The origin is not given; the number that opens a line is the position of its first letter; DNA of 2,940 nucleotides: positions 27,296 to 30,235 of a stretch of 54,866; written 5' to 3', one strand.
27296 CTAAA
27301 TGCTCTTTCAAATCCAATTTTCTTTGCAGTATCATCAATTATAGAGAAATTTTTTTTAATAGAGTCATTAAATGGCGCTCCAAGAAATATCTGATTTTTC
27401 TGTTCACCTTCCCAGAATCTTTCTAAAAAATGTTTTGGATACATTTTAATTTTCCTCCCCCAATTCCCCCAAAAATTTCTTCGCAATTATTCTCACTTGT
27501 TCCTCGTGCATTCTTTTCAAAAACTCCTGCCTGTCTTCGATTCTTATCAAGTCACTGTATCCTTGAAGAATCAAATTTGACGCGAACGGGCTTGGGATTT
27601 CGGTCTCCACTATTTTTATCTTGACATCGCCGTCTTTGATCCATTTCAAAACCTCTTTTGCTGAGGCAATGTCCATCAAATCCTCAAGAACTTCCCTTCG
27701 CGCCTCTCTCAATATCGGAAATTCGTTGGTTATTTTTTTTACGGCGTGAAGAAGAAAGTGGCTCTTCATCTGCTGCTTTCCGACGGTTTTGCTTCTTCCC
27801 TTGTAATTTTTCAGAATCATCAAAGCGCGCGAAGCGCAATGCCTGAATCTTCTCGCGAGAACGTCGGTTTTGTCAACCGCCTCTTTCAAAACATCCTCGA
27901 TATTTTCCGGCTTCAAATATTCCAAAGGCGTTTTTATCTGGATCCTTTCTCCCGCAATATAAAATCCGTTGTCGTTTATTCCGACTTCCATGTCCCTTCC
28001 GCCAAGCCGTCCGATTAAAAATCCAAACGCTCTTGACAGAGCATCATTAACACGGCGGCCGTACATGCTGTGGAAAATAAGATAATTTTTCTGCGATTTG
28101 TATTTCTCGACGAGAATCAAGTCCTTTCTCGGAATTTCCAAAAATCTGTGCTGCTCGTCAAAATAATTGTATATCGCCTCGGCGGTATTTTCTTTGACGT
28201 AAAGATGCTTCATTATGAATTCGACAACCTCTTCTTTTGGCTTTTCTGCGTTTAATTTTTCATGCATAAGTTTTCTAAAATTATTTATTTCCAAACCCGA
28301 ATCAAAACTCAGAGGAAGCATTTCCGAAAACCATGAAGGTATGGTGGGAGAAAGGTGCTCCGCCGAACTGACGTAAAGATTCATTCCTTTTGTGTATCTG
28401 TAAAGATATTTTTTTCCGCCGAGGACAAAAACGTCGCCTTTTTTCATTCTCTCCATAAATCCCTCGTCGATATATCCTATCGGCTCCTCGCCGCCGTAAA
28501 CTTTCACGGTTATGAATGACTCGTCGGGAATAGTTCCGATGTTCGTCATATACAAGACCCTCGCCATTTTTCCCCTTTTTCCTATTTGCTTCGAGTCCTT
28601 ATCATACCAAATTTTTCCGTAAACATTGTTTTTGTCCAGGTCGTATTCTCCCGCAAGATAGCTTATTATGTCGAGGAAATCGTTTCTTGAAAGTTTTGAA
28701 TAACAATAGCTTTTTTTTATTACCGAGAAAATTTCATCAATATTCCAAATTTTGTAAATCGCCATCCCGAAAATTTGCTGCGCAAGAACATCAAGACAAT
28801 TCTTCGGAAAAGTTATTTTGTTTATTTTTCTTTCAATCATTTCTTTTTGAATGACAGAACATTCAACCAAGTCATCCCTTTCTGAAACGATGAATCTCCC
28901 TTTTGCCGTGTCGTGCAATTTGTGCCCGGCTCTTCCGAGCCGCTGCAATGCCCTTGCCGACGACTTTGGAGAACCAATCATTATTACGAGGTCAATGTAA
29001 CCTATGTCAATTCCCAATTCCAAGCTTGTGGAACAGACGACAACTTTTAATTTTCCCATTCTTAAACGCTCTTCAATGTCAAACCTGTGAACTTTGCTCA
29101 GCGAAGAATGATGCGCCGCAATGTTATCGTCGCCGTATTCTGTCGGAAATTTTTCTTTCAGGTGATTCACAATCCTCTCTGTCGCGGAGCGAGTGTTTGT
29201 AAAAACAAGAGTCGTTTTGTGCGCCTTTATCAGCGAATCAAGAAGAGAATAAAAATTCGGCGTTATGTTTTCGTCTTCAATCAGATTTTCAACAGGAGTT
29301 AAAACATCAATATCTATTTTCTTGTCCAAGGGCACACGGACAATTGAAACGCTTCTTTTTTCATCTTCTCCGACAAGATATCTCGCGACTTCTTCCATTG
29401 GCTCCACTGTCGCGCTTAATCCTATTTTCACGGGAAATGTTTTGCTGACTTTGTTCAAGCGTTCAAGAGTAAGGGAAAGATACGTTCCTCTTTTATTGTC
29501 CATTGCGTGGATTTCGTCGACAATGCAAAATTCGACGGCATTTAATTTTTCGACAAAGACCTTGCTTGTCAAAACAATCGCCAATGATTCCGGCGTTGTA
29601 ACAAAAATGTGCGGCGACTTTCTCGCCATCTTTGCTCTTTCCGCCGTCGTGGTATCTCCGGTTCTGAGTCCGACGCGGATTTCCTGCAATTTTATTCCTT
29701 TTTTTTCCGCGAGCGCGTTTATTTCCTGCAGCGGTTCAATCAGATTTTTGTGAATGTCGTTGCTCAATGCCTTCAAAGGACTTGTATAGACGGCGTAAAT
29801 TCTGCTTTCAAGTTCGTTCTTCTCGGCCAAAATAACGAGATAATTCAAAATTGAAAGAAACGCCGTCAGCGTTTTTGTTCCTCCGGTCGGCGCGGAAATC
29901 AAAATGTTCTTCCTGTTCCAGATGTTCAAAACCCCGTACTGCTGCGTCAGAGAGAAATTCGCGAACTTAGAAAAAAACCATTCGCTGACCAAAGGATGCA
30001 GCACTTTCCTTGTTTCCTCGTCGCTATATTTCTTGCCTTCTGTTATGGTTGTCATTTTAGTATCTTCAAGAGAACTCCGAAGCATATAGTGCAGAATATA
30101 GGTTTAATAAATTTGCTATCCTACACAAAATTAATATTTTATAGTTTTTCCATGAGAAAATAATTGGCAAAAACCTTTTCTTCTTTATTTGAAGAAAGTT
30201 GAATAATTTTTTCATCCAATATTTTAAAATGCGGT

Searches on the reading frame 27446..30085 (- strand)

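Call 75: search_protein_families(library=ncbifam, proteins=[window:27446-30085:-], max_evalue=0.00001)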
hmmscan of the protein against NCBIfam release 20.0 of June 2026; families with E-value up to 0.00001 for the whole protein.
window:27446-30085:- (879 aa): 20 families
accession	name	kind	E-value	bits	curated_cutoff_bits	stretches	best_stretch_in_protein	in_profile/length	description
NF010338.0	PRK13767.1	equivalog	0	1129.1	849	1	15-870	5-870/877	ATP-dependent helicase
TIGR04121.1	DEXH_lig_assoc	equivalog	1.3e-158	529.2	850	1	33-863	3-802/804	ligase-associated DNA damage response DEXH box helicase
NF007284.0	PRK09751.1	equivalog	3.6e-132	442.1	1496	2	324-843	354-874/1538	ATP-dependent helicase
TIGR03817.1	DECH_helic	hypoth_equivalog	2.1e-28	99.1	874.1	1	57-438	50-421/742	helicase/secretion neighborhood putative DEAH-box helicase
NF001308.0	PRK00254.1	equivalog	2.3e-18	65.8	1216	1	55-312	36-261/720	ATP-dependent DNA helicase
NF002654.0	PRK02362.1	equivalog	1.1e-15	57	887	1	56-312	37-266/739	ATP-dependent DNA helicase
TIGR01587.1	cas3_core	equivalog_domain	8.4e-15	54.7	102.45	1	61-425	2-356/358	CRISPR-associated helicase Cas3'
NF010337.0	PRK13766.1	equivalog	6.7e-14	50.9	610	1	287-390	364-469/781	Hef nuclease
NF008394.0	PRK11192.1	equivalog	1.6e-13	50.3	507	1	47-388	29-340/441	ATP-dependent RNA helicase SrmB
NF041067.1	DpdJ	equivalog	2e-13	49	800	0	149-248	321-426/1482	protein DpdJ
NF040935.1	helicase_Hel308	equivalog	6.2e-13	47.8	1200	1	57-306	41-264/704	ATP-dependent DNA helicase Hel308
NF002251.0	PRK01172.1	equivalog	5.2e-12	44.8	891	1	48-368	27-333/674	ATP-dependent DNA helicase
NF053631.1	RNA_helic_CshA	equivalog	2.4e-09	36.6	646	1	43-424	21-363/434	degradosome RNA helicase CshA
TIGR00614.1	recQ_fam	subfamily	9.4e-09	34.5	219.8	1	158-389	102-320/470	RecQ family ATP-dependent DNA helicase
TIGR01389.1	recQ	equivalog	9.5e-08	30.9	640.2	1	42-424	12-352/591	DNA helicase RecQ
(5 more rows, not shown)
